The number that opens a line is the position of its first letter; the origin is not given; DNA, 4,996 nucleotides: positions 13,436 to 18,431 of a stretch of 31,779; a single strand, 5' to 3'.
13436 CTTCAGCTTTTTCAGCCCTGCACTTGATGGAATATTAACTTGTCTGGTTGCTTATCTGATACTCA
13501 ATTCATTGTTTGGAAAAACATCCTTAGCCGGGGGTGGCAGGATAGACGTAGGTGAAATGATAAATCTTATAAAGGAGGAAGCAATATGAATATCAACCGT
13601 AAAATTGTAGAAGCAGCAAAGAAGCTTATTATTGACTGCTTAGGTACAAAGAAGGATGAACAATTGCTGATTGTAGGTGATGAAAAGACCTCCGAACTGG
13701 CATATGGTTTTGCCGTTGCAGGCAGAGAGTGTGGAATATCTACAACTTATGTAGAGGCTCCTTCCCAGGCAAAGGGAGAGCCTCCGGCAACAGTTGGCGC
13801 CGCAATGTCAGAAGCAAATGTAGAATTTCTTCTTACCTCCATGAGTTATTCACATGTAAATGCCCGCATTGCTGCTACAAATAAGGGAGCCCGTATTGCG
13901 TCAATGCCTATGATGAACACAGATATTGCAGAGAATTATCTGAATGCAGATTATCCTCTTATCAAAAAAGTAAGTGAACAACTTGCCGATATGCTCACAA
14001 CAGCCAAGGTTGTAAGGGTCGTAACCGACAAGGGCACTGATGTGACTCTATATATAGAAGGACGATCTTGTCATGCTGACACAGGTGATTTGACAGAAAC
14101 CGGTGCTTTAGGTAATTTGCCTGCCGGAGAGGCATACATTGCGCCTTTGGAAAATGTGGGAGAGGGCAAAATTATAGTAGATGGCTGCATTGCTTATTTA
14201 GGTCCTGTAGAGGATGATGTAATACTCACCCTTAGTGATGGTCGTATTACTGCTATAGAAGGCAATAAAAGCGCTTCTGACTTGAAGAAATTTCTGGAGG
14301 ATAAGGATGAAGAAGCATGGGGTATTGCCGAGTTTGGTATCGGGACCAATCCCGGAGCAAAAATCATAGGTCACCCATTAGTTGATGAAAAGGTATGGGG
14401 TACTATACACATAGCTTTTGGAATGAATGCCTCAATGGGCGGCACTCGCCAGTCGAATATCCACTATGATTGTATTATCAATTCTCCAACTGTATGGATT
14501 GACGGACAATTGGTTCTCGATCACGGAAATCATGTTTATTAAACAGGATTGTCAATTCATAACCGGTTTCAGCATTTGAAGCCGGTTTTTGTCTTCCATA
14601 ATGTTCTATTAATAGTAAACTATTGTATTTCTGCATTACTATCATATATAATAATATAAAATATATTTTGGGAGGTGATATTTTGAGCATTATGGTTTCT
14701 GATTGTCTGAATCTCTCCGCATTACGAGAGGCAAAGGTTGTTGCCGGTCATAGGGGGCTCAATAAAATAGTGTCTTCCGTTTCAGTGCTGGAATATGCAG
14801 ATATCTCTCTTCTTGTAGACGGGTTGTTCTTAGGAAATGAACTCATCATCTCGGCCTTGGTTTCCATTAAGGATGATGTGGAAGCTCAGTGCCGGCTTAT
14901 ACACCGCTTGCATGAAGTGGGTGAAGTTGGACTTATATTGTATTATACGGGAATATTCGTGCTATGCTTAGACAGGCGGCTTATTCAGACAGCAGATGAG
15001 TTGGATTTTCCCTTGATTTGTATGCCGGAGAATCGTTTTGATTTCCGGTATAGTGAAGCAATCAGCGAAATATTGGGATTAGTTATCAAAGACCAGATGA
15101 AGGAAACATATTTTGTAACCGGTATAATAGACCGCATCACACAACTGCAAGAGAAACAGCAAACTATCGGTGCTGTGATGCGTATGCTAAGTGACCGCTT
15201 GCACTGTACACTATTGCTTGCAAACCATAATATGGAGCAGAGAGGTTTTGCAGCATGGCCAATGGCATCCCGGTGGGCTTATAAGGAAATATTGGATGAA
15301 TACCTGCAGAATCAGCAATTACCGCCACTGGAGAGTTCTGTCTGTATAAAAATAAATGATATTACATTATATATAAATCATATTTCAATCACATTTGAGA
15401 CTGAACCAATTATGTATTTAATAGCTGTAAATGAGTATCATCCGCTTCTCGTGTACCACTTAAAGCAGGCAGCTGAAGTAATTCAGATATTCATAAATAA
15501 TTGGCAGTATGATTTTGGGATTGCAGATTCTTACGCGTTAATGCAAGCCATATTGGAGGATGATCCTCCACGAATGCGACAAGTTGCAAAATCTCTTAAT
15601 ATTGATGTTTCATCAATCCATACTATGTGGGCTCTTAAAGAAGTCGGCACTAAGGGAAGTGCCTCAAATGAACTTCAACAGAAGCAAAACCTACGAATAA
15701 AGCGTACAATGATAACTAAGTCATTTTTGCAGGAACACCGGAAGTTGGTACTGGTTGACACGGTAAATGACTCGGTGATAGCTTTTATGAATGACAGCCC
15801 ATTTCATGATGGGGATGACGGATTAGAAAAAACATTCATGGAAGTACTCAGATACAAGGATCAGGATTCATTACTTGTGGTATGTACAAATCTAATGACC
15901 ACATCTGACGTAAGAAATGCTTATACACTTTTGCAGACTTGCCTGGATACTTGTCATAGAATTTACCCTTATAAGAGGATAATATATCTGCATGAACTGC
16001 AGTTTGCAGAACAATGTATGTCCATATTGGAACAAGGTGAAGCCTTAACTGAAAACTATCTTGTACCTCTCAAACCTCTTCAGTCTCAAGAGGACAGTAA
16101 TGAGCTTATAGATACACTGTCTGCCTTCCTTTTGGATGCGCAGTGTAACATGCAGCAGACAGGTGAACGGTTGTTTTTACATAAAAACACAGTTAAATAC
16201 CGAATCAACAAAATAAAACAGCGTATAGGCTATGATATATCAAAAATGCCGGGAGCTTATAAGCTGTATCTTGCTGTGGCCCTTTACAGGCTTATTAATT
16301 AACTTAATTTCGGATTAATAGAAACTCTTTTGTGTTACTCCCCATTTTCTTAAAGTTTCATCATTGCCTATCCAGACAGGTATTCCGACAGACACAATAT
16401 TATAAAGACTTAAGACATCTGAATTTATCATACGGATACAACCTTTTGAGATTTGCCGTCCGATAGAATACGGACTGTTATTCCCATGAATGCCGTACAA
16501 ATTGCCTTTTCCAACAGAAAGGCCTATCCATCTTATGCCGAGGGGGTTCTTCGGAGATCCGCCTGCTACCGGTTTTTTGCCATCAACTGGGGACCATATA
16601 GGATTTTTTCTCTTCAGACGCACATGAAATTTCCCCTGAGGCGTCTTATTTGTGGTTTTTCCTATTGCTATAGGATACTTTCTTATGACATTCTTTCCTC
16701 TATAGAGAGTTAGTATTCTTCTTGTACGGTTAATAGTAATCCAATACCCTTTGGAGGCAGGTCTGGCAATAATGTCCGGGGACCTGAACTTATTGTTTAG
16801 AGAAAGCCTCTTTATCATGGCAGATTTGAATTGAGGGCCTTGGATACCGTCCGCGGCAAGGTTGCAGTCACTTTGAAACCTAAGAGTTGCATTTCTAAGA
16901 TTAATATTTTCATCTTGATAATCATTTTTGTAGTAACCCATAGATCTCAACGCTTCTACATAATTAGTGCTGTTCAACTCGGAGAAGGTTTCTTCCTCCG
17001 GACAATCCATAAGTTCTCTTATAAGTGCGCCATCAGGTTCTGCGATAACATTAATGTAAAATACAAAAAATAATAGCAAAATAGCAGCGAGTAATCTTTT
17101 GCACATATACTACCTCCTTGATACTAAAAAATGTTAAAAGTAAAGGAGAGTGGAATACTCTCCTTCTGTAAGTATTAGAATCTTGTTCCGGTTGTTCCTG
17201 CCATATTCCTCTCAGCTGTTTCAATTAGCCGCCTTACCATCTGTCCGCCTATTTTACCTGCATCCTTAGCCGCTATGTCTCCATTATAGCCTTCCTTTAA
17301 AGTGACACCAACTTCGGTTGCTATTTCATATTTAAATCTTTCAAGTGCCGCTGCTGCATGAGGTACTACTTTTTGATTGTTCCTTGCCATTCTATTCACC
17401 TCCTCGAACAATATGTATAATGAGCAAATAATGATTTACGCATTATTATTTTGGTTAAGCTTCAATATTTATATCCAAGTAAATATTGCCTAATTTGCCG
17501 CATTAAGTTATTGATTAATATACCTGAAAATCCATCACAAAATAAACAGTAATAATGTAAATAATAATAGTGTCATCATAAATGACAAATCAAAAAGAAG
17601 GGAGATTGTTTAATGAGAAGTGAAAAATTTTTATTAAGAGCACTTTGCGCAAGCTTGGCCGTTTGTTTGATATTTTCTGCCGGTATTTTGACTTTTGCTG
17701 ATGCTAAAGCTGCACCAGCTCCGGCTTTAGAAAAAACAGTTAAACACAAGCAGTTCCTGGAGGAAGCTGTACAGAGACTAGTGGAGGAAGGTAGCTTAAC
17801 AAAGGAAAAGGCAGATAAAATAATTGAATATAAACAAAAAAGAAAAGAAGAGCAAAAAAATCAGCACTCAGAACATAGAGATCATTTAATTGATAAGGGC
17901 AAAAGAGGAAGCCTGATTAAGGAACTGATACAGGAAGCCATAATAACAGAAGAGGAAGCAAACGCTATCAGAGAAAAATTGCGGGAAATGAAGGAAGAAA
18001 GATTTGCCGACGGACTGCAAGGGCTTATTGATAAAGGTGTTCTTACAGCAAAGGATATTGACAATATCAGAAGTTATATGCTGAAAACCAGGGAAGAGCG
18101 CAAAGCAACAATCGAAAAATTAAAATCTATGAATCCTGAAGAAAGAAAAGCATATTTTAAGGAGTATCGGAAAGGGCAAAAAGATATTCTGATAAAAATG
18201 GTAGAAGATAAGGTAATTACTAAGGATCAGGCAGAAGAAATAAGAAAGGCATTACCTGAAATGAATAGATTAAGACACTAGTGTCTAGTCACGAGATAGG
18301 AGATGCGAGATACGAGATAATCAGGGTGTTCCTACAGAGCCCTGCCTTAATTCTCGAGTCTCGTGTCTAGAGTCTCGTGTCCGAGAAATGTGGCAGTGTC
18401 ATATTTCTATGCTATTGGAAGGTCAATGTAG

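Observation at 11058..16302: Self-contained orphan catabolic module: DUF917 + NCS1 permease + M29-like metalloenzyme + PucR regulator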

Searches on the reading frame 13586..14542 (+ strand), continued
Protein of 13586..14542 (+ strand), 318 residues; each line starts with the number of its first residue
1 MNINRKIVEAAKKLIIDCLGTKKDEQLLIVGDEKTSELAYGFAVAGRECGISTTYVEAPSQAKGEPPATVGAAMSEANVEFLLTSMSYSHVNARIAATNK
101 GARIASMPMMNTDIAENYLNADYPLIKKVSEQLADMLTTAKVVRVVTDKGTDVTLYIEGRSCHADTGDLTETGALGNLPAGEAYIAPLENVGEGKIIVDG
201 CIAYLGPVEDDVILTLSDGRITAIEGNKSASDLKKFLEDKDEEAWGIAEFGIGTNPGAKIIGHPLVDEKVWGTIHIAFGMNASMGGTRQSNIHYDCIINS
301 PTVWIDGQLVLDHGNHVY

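Call 47: search_protein_families(library=ncbifam, proteins=[L083:8978-9688:+, L007:5019-5810:+, L081:4349-5281:+, L007:5871-6776:+, L007:6804-7877:+, L083:11574-12653:+, L083:1835-3112:-, L084:5290-5748:+, L084:5777-6040:+, L084:7538-7942:+], max_evalue=0.00001)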
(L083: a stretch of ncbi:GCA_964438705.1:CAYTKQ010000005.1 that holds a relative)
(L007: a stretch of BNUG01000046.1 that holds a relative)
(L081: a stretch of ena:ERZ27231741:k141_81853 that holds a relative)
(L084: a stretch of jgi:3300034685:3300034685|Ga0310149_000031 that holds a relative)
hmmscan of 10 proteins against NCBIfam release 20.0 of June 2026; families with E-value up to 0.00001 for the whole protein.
L083:8978-9688:+ (236 aa): 0 families

L007:5019-5810:+ (263 aa): 0 families

L081:4349-5281:+ (310 aa): 9 families
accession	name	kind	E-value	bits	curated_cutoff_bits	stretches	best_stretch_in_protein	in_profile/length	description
NF004472.0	PRK05805.1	subfamily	9.6e-129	428.7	399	1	4-300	3-299/302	phosphate butyryltransferase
TIGR02706.1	P_butyryltrans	equivalog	2e-119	398.1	410.5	1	6-297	1-292/294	phosphate butyryltransferase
NF005837.0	PRK07742.1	equivalog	4.3e-106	354.6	409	1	6-299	3-297/299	phosphate butyryltransferase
NF006045.0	PRK08190.1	subfamily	3.6e-100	336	282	1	4-303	162-461/467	bifunctional enoyl-CoA hydratase/phosphate acetyltransferase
NF008852.0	PRK11890.1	subfamily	9.4e-92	307.4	413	1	4-303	8-307/315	phosphate acetyltransferase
TIGR02709.1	branched_ptb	equivalog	1.5e-49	169.1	475.15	1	65-293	40-266/271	branched-chain phosphotransacylase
NF007233.1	PRK09653.1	subfamily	9e-19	68.1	310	1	121-287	144-307/319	phosphotransacetylase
TIGR00651.1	pta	equivalog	1.9e-15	57.1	311.2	1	121-287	129-295/304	phosphate acetyltransferase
NF004167.0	PRK05632.1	equivalog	4.6e-11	42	418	0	137-261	542-664/708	phosphate acetyltransferase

L007:5871-6776:+ (301 aa): 9 families
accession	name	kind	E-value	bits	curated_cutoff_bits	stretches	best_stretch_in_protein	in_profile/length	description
NF004472.0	PRK05805.1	subfamily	8.8e-91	304.1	399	1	5-300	4-298/302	phosphate butyryltransferase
TIGR02706.1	P_butyryltrans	equivalog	1.5e-89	300.1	410.5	1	16-300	10-294/294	phosphate butyryltransferase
NF006045.0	PRK08190.1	subfamily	1.9e-85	287.4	282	1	16-300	173-457/467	bifunctional enoyl-CoA hydratase/phosphate acetyltransferase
NF005837.0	PRK07742.1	equivalog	9.5e-81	271.4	409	1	20-300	16-297/299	phosphate butyryltransferase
NF008852.0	PRK11890.1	subfamily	4.3e-79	265.8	413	1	16-300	19-303/315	phosphate acetyltransferase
TIGR02709.1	branched_ptb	equivalog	2.2e-45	155.3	475.15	1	73-296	48-268/271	branched-chain phosphotransacylase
NF007233.1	PRK09653.1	subfamily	4.1e-21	75.8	310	1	85-297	106-316/319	phosphotransacetylase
TIGR00651.1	pta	equivalog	9.9e-17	61.3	311.2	1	85-294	93-301/304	phosphate acetyltransferase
NF004167.0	PRK05632.1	equivalog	5.3e-13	48.4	418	1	135-289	539-692/708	phosphate acetyltransferase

L007:6804-7877:+ (357 aa): 7 families
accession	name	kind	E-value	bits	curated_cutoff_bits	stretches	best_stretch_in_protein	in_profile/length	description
NF002834.0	PRK03011.1-5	subfamily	1.1e-134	449.1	222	1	3-348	3-350/357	butyrate kinase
TIGR02707.1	butyr_kinase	equivalog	9.6e-133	442.5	289.1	1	4-348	1-347/351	butyrate kinase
TIGR00016.1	ackA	subfamily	2e-18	66.3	293.4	1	155-309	185-343/405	acetate/propionate family kinase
NF009099.0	PRK12440.1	equivalog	9.7e-11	41.3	693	1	158-309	182-335/397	acetate/propionate family kinase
NF009063.0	PRK12397.1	equivalog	5.6e-09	35.1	659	1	147-306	172-333/404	acetate/propionate family kinase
NF009045.0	PRK12379.1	equivalog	2.8e-06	26.4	580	0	157-317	177-341/402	propionate kinase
NF005462.0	PRK07058.1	equivalog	8.8e-06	24.9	486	0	155-307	180-331/396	acetate/propionate family kinase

L083:11574-12653:+ (359 aa): 8 families
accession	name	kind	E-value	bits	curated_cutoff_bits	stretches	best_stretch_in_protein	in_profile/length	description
NF002834.0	PRK03011.1-5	subfamily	1.5e-149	498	222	1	6-358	3-355/357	butyrate kinase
TIGR02707.1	butyr_kinase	equivalog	3.6e-143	476.8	289.1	1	7-353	1-347/351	butyrate kinase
TIGR00016.1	ackA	subfamily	2.2e-23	82.6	293.4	1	153-310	180-339/405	acetate/propionate family kinase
NF009045.0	PRK12379.1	equivalog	3.2e-21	75.6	580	1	153-310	170-328/402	propionate kinase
NF009099.0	PRK12440.1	equivalog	1.1e-15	57.5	693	1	153-310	174-331/397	acetate/propionate family kinase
NF009063.0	PRK12397.1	equivalog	7.2e-13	47.9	659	1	153-310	174-332/404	acetate/propionate family kinase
NF005462.0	PRK07058.1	equivalog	5.6e-11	42.1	486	1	153-310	175-329/396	acetate/propionate family kinase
NF005520.0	PRK07157.1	equivalog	7.9e-10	38.4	561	1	153-310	174-331/400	acetate kinase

L083:1835-3112:- (425 aa): 0 families

L084:5290-5748:+ (152 aa): 6 families
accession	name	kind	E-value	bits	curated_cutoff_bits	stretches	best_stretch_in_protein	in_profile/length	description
TIGR02476.1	BluB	equivalog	7.6e-14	51.6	150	1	65-130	122-187/205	5,6-dimethylbenzimidazole synthase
NF008033.1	PRK10765.1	equivalog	5.9e-11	42.3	223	1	62-145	97-182/240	oxygen-insensitive NADPH nitroreductase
NF047509.1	Rv3131_FMN_oxido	subfamily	5e-08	32.8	199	0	5-28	2-25/319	Acg family FMN-binding oxidoreductase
NF003768.0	PRK05365.1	equivalog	1.8e-07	30.8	152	0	4-37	39-72/200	malonic semialdehyde reductase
TIGR03605.1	antibiot_sagB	domain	2.5e-07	30.3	78.4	1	67-116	117-166/173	SagB family peptide dehydrogenase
NF008275.0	PRK11053.1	equivalog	1.6e-06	27.8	227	0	11-37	36-62/217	oxygen-insensitive NAD(P)H nitroreductase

L084:5777-6040:+ (87 aa): 0 families

L084:7538-7942:+ (134 aa): 0 families

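Call 48: predict_structure(alignment_id=A2)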
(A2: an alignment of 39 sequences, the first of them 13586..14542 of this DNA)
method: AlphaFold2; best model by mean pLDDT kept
length: 318 residues; sequences in the alignment: 39
mean_pLDDT: 95.4   pTM: 0.90
mean pLDDT of the five models: 95.4, 95.2, 94.7, 94.4, 93.7
residues with pLDDT >= 90: 291; 70-90: 27; 50-70: 0; < 50: 0
segments of 3 or more residues with pLDDT < 50: none
pLDDT, mean of each block of 10 residues (from residue 1): 92 98 98 95 98 96 90 97 88 91 95 95 97 98 98 97 96 95 94 97 96 98 98 96 96 97 94 97 87 95 98 96
secondary structure, 60 per line:
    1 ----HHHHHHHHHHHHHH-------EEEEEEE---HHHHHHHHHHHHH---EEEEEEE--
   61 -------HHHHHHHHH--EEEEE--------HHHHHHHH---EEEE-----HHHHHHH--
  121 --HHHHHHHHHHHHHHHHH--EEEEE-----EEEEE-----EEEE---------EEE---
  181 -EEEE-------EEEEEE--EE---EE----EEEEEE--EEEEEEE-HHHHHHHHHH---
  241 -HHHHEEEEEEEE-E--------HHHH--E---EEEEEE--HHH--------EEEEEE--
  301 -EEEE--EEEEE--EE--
elements in order: H5-18 E26-32 H36-48 E52-58 H68-76 E79-83 H92-99 E103-106 H112-118 H123-139 E142-146 E152-156 E162-165 E175-177 E182-185 E193-198 E212-217 E220-226 H228-237 H242-245 E246-253 H264-267 E274-279 E293-298 E302-305 E308-312

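Call 58: search_protein_families(library=pfam, proteins=[L010:6714-7997:+, L010:5157-6611:+, L031:7248-7976:+, L010:2910-4997:+, L008:9002-10240:-, L007:7877-9334:+, L036:5243-5995:+, L036:6053-6880:+, L064:6285-7232:-, L064:7271-7981:+], max_evalue=0.00001)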
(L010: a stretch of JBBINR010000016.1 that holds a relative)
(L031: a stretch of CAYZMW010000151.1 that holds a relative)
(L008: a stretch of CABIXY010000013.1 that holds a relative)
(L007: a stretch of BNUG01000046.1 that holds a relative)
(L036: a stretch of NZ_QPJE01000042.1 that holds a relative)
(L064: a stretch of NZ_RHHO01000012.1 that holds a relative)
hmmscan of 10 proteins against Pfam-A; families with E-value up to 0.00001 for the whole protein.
L010:6714-7997:+ (427 aa): 1 family
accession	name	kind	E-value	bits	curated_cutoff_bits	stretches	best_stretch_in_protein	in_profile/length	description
PF07690.21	MFS_1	-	3.1e-46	158.3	33.4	2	26-364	2-343/347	Major Facilitator Superfamily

L010:5157-6611:+ (484 aa): 2 families
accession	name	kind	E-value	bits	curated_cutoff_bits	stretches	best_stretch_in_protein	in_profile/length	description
PF01546.33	Peptidase_M20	-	2.4e-19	70.5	24.6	1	73-480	1-204/206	Peptidase family M20/M25/M40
PF07687.19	M20_dimer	-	8.7e-11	42.2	21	1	210-292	4-104/107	Peptidase dimerisation domain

L031:7248-7976:+ (242 aa): 0 families

L010:2910-4997:+ (695 aa): 1 family
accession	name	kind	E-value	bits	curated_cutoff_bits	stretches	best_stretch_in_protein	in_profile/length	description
PF03169.20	OPT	-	2.6e-88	297.7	25.8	1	24-635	1-621/623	OPT oligopeptide transporter protein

L008:9002-10240:- (412 aa): 0 families

L007:7877-9334:+ (485 aa): 1 family
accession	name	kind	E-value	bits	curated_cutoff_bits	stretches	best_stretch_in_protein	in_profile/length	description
PF01212.27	Beta_elim_lyase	-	3.7e-78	263.2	27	1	71-449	1-286/288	Beta-eliminating lyase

L036:5243-5995:+ (250 aa): 1 family
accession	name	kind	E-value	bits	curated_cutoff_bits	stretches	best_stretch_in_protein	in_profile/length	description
PF02146.23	SIR2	-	1e-47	162.8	24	1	25-197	1-180/180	Sir2 family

L036:6053-6880:+ (275 aa): 0 families

L064:6285-7232:- (315 aa): 0 families

L064:7271-7981:+ (236 aa): 1 family
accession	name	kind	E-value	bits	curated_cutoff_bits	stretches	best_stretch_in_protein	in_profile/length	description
PF07302.16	AroM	-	6.4e-73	245.3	23.8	1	17-236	1-219/219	AroM protein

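Call 63: search_protein_families(library=pfam, proteins=[L007:7877-9334:+], max_evalue=0.00001)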
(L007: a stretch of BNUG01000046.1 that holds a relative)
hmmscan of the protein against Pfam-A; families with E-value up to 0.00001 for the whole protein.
L007:7877-9334:+ (485 aa): 1 family
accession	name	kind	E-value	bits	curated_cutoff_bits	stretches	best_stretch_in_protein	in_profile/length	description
PF01212.27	Beta_elim_lyase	-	3.7e-78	263.2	27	1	71-449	1-286/288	Beta-eliminating lyase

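Call 70: fold_search(model_id=the predicted structure, library=pdb)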
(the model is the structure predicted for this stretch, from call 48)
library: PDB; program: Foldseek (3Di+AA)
matches with E <= 10: 1761; with E <= 0.001: 9
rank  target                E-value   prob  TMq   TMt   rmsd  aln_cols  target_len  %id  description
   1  7cn3_A                2.7e-25  1.00  0.87  0.80   2.8       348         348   17  2,5-dihydroxypridine Dioxygenase in complex with 2,5-dihydroxypridine and product N-formylmaleamic acid (released 2020-12-16)
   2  7cn3_C                9.9e-25  1.00  0.85  0.78   3.4       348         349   18  2,5-dihydroxypridine Dioxygenase in complex with 2,5-dihydroxypridine and product N-formylmaleamic acid (released 2020-12-16)
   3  7cup_E                1.9e-23  1.00  0.86  0.79   3.3       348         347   18  Structure of 2,5-dihydroxypridine Dioxygenase from Pseudomonas putida KT2440 (released 2020-12-16)
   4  4icr_A                1.9e-16  1.00  0.68  0.55   7.1       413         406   15  Structural basis for substrate recognition and reaction mechanism of bacterial aminopeptidase peps (released 2013-10-23)
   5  4icq_A                5.2e-16  1.00  0.63  0.51   8.0       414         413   16  Structural basis for substrate recognition and reaction mechanism of bacterial aminopeptidase peps (released 2013-10-23)
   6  4ics_A                2.0e-15  1.00  0.63  0.51   7.7       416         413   15  Crystal structure of PepS from Streptococcus pneumoniae in complex with a substrate (released 2013-10-23)
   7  1zjc                  5.2e-15  1.00  0.63  0.51   8.2       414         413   16  Aminopeptidase S from S. aureus (released 2005-06-07)
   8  2ayi_A                1.3e-14  1.00  0.70  0.58   6.8       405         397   16  Wild-type AmpT from Thermus thermophilus (released 2005-11-08)
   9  6zsu_A                2.7e-11  1.00  0.55  0.57   7.7       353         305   14  Structure of crocagin biosynthetic protein CgnE (released 2022-07-20)
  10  7zeq_Y                4.0e-03  0.20  0.21  0.10  19.2       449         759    9  Apo crystal structure of beta-xylosidase from Thermotoga maritima (released 2023-04-19)
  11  3nnk_B                5.4e-03  0.99  0.23  0.19   6.9       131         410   13  Biochemical and Structural Characterization of a Ureidoglycine Aminotransferase in the Klebsiella pneumoniae Uric Acid (released 2010-07-07)
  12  2huf_A                5.4e-03  0.99  0.23  0.20   7.8       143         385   13  Crystal structure of Aedes aegypti alanine glyoxylate aminotransferase (released 2006-09-26)
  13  6he2_A                6.2e-03  0.75  0.23  0.16  14.2       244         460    8  Crystal structure of an open conformation of 2-Hydroxyisobutyryl-CoA Ligase (HCL) in complex with 2-HIB-AMP and CoA (released 2019-08-28)
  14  6hdx                  7.4e-03  0.77  0.23  0.16  13.9       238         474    8  Crystal structure of 2-Hydroxyisobutyryl-CoA Ligase (HCL) in the postadenylation state in complex with R3-HIB-AMP (released 2019-08-28)
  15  1m32_A                7.9e-03  0.98  0.23  0.21   7.0       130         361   13  Crystal Structure of 2-aminoethylphosphonate Transaminase (released 2002-11-20)
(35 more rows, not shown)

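Call 82: search_protein_families(library=ncbifam, proteins=[L007:7877-9334:+], max_evalue=1e-10)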
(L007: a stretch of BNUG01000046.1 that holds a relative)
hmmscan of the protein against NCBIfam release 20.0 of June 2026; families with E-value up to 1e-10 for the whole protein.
L007:7877-9334:+ (485 aa): 4 families
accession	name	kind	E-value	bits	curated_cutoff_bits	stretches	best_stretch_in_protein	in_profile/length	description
NF009709.0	PRK13238.1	subfamily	5.5e-206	684.8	285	1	28-484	6-461/463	tryptophanase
NF053783.1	TphnTnaApg1401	equivalog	3.5e-181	603.1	750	1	27-483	3-456/457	tryptophanase TnaA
TIGR02618.1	tyr_phenol_ly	equivalog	4.7e-169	563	720.7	1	30-482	1-450/450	tyrosine phenol-lyase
TIGR02617.1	tnaA_trp_ase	equivalog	6e-162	539.9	825.8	1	30-484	4-467/467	tryptophanase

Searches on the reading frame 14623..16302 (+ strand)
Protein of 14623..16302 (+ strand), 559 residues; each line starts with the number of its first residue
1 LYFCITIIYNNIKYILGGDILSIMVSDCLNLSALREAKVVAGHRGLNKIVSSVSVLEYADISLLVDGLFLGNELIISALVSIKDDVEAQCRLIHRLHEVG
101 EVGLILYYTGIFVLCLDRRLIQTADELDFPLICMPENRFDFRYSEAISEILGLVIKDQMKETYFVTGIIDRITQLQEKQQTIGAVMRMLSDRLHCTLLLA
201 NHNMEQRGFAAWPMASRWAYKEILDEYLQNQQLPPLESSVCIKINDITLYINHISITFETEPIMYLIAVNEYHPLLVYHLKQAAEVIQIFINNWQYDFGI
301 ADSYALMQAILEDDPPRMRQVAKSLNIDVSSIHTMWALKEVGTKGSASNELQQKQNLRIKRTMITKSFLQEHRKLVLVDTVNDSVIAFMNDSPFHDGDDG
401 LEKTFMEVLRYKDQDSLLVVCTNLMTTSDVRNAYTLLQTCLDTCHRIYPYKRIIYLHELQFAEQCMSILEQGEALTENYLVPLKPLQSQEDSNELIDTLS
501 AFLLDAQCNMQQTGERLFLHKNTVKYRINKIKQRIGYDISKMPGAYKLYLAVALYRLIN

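Call 3: search_protein_families(library=pfam, proteins=[window:14623-16302:+])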
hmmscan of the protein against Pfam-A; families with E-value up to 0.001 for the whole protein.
window:14623-16302:+ (559 aa): 2 families
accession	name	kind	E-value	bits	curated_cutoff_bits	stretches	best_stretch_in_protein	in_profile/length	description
PF07905.16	PucR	-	5.9e-25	88.3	33.5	1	27-151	1-115/118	Purine catabolism regulatory protein-like family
PF13556.12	HTH_30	-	1.9e-16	60.1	27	1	495-553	1-58/59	PucR C-terminal helix-turn-helix domain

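Call 4: search_protein_families(library=ncbifam, proteins=[window:14623-16302:+])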
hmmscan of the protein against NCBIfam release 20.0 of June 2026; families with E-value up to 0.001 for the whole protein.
window:14623-16302:+ (559 aa): 4 families
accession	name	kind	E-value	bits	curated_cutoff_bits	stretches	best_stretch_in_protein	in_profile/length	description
NF008550.0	PRK11477.1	equivalog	7.9e-11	41.4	612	1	315-554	146-381/385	CdaR family transcriptional regulator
NF045769.1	TransActPmfR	equivalog_domain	3.3e-08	32.6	800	1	490-551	398-458/470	transcciptional activator PmfR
NF058503.1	SprTransRegAdeR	equivalog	2.9e-06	26.6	700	1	479-556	324-400/403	sporulation transcriptional activator AdeR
NF050824.1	TransRegRv1453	equivalog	0.00024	20.1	600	1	490-532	337-378/404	Rv1453 family transcriptional regulator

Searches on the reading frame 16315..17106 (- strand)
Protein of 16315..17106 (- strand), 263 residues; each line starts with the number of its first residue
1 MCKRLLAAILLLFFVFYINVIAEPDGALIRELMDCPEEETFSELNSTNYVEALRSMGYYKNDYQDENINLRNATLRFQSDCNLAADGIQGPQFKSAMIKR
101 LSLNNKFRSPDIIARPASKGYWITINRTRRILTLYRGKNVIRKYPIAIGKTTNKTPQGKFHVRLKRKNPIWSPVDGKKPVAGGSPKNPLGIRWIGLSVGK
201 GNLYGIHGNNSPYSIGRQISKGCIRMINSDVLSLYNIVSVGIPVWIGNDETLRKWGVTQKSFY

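Call 3: search_protein_families(library=pfam, proteins=[window:16315-17106:-])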
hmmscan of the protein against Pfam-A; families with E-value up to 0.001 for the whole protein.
window:16315-17106:- (263 aa): 1 family
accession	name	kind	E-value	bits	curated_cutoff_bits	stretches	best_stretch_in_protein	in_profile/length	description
PF03734.19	YkuD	-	8.9e-24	85.2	23.4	1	121-246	2-146/146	L,D-transpeptidase catalytic domain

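Call 4: search_protein_families(library=ncbifam, proteins=[window:16315-17106:-])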
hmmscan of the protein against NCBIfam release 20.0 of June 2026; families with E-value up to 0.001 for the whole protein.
window:16315-17106:- (263 aa): 5 families
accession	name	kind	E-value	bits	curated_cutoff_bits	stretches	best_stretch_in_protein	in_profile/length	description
NF047955.1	TransPepLdtE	equivalog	1.7e-18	66.9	480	1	131-249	107-235/322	L,D-transpeptidase LdtE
NF007563.0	PRK10190.1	equivalog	1.5e-13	50.6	517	1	123-246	98-230/310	L,D-transpeptidase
NF007612.0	PRK10260.1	equivalog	4.3e-12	45.7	583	1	123-245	101-232/306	L,D-transpeptidase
NF004786.0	PRK06132.1-3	equivalog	1.8e-05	23.7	329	0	118-167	26-75/418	hypothetical protein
NF040925.1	LD_carbox_ElsL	exception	2.3e-05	24.2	270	1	206-248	118-160/164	cell wall-recycling L,D-carboxypeptidase ElsL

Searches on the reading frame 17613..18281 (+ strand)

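Call 3: search_protein_families(library=pfam, proteins=[window:17613-18281:+])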
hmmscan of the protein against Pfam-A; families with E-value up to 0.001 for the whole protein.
window:17613-18281:+ (222 aa): 2 families
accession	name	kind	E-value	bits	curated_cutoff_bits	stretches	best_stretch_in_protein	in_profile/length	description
PF00619.27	CARD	-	9.4e-07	29.2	23.9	0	84-122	3-42/85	Caspase recruitment domain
PF10925.13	DUF2680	-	1.4e-05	25.5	25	0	51-82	22-53/57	Protein of unknown function (DUF2680)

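Call 4: search_protein_families(library=ncbifam, proteins=[window:17613-18281:+])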
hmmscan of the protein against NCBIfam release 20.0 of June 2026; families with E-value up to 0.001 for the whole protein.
window:17613-18281:+ (222 aa): 1 family
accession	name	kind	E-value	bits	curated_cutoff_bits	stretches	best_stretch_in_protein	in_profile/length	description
TIGR02698.1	CopY_TcrY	equivalog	0.00031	21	121.95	0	52-128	42-119/130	CopY/TcrY family copper transport repressor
